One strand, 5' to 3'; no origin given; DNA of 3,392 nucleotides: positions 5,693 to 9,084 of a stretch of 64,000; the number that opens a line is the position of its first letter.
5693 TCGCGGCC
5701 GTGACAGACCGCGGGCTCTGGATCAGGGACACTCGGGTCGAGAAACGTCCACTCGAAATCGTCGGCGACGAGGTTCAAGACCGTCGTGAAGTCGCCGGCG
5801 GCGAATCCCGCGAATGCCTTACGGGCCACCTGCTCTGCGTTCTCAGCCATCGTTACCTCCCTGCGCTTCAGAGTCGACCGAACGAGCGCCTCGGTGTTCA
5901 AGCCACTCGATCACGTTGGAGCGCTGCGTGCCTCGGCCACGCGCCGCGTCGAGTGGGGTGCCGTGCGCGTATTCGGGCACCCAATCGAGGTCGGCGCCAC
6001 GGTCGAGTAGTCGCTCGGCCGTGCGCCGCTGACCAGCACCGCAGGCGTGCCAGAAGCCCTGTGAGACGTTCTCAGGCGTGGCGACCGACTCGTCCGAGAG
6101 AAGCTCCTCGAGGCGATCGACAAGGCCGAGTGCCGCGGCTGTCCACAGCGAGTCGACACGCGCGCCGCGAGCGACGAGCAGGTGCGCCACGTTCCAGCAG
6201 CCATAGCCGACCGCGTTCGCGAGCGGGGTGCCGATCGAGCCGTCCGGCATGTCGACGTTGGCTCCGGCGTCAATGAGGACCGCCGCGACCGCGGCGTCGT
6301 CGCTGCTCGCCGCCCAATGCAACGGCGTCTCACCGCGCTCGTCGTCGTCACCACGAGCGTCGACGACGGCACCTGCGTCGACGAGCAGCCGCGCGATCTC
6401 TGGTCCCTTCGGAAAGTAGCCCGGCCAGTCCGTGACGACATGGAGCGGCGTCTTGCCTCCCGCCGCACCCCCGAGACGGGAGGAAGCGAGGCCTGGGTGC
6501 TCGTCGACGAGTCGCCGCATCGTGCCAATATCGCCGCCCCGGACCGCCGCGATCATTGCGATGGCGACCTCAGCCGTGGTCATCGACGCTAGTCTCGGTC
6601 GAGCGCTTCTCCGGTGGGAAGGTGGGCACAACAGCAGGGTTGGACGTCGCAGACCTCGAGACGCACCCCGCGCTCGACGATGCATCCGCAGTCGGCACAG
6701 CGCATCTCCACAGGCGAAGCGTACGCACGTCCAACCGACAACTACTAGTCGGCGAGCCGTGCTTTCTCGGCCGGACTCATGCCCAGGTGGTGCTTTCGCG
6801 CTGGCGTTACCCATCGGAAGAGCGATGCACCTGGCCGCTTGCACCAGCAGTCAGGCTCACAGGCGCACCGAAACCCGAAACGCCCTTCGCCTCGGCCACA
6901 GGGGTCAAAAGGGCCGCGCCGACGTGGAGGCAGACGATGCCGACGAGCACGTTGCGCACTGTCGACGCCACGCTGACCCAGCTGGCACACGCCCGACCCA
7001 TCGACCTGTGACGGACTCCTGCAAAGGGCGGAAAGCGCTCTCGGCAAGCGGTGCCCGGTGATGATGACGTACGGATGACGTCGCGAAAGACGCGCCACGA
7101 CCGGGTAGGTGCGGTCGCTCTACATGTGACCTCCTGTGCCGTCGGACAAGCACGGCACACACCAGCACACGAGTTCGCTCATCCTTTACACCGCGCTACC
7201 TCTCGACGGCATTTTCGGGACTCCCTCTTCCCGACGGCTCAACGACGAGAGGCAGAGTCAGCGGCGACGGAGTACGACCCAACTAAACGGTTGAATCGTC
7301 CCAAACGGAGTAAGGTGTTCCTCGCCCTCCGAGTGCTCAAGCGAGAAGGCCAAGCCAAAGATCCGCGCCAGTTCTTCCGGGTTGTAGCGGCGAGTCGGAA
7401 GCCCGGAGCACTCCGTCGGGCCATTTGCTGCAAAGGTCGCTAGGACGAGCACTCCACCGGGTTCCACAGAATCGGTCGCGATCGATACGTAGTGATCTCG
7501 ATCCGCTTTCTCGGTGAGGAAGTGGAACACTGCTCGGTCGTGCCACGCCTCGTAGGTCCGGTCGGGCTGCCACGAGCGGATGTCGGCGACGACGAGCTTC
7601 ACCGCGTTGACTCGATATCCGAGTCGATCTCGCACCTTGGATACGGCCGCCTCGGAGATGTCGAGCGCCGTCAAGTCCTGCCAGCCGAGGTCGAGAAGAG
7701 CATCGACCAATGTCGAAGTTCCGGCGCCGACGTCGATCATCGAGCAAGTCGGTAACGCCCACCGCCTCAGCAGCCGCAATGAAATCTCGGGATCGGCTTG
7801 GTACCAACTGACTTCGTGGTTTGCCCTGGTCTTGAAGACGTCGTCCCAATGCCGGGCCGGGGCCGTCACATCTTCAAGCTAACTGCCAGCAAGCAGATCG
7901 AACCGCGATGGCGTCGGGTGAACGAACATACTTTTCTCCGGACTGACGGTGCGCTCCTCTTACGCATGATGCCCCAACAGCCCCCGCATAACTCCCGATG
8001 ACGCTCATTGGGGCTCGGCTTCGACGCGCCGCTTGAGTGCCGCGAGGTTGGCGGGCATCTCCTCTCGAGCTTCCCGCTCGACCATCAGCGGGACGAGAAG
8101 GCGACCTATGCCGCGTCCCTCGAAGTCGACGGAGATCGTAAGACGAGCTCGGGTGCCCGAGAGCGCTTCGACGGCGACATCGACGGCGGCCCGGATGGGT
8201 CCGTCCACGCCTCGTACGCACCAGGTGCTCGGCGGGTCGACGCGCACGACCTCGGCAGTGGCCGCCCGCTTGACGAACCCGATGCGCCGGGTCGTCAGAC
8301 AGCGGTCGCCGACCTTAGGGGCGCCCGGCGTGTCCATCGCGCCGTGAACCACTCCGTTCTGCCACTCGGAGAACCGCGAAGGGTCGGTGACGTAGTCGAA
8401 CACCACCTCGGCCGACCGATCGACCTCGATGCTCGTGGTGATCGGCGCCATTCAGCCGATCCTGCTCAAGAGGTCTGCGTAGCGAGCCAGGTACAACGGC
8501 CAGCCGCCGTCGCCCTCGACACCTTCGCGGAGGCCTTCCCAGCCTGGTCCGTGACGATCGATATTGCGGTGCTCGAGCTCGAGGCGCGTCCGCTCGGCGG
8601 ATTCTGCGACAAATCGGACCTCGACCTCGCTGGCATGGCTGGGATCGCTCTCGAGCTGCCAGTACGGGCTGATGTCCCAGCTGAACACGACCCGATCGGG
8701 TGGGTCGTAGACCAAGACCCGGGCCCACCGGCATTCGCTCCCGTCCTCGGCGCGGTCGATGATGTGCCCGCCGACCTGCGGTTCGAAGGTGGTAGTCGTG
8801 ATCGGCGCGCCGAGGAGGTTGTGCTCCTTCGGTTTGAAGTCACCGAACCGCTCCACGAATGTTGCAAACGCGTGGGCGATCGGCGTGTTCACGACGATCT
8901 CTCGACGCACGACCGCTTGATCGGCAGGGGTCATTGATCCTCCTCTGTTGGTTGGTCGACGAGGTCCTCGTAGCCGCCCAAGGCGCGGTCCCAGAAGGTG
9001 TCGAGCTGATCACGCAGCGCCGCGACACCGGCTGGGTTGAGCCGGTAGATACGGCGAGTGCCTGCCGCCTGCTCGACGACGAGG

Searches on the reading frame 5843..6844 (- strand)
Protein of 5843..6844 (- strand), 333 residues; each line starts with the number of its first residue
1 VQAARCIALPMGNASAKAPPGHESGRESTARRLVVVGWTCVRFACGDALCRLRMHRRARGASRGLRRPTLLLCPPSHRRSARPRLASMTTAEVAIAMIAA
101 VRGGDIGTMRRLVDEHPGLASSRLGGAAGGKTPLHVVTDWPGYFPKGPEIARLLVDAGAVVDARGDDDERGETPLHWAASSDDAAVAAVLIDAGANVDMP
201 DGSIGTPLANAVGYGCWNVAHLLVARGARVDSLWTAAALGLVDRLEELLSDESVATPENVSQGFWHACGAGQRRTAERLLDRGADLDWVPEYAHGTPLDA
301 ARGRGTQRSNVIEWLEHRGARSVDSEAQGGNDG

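Call 40: search_protein_families(library=pfam, proteins=[window:5843-6844:-], max_evalue=0.001)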
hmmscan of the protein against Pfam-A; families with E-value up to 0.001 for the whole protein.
window:5843-6844:- (333 aa): 5 families
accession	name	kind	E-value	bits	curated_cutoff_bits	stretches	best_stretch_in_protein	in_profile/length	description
PF00023.36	Ank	-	1.3e-18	66.5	21.1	1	171-201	2-32/33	Ankyrin repeat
PF12796.13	Ank_2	-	2.1e-16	60.7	27.3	1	148-231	10-87/90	Ankyrin repeats (3 copies)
PF13606.12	Ank_3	-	6.9e-12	44.7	22.3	1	171-198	2-29/30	Ankyrin repeat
PF13637.12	Ank_4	-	1.4e-11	44.8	22.7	0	149-191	11-50/50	Ankyrin repeats (many copies)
PF13857.12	Ank_5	-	2.6e-06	28.1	27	0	168-208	13-53/56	Ankyrin repeats (many copies)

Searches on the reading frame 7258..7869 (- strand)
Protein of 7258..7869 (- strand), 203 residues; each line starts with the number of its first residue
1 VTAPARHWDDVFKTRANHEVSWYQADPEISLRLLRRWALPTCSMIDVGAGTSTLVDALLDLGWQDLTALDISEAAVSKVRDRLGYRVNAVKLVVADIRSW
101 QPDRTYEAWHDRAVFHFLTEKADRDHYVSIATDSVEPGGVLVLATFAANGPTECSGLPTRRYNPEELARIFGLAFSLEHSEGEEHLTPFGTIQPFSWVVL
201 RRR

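Call 40: search_protein_families(library=pfam, proteins=[window:7258-7869:-], max_evalue=0.001)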
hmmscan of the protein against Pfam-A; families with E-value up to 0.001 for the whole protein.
window:7258-7869:- (203 aa): 7 families
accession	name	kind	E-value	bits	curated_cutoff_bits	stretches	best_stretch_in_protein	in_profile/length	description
PF13649.12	Methyltransf_25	-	2.5e-09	38.1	27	1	45-139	2-97/97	Methyltransferase domain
PF08242.18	Methyltransf_12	-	2.2e-08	35.2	30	1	45-141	1-98/98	Methyltransferase domain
PF08241.18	Methyltransf_11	-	2.6e-08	34.8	21.2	1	45-143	1-95/95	Methyltransferase domain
PF13847.12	Methyltransf_31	-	3.6e-05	23.9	27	1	42-147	5-113/145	Methyltransferase domain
PF13489.12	Methyltransf_23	-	3.9e-05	23.9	27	1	39-150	21-123/164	Methyltransferase domain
PF05724.17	TPMT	-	6.6e-05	23.1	26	1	70-188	66-196/218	Thiopurine S-methyltransferase (TPMT)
PF06325.19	PrmA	-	0.00032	20.7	22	1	29-81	150-202/296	Ribosomal protein L11 methyltransferase (PrmA)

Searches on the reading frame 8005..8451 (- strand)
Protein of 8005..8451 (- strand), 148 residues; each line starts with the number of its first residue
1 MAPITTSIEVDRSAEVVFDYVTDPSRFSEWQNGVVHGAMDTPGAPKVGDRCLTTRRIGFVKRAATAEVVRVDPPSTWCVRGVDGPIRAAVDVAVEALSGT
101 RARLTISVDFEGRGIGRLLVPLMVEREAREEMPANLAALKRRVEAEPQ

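Call 40: search_protein_families(library=pfam, proteins=[window:8005-8451:-], max_evalue=0.001)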
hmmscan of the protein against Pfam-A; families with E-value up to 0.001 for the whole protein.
window:8005-8451:- (148 aa): 2 families
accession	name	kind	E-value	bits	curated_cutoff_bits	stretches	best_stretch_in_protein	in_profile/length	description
PF10604.15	Polyketide_cyc2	-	3.2e-17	63.6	27.4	1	1-144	1-142/142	Polyketide cyclase / dehydrase and lipid transport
PF03364.25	Polyketide_cyc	-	4.9e-06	27.3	23.4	1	10-136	1-125/126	Polyketide cyclase / dehydrase and lipid transport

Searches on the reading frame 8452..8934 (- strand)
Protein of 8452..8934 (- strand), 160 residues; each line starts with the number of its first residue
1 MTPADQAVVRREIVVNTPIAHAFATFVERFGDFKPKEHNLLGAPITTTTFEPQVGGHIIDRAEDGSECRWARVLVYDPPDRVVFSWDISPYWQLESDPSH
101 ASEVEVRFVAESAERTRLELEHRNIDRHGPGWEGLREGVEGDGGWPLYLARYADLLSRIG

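Call 40: search_protein_families(library=pfam, proteins=[window:8452-8934:-], max_evalue=0.001)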
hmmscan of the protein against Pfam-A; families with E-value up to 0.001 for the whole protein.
window:8452-8934:- (160 aa): 1 family
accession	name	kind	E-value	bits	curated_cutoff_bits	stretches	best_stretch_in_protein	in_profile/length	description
PF08327.17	AHSA1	-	3.1e-08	34.3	22.1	1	44-150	22-118/125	Activator of Hsp90 ATPase homolog 1-like protein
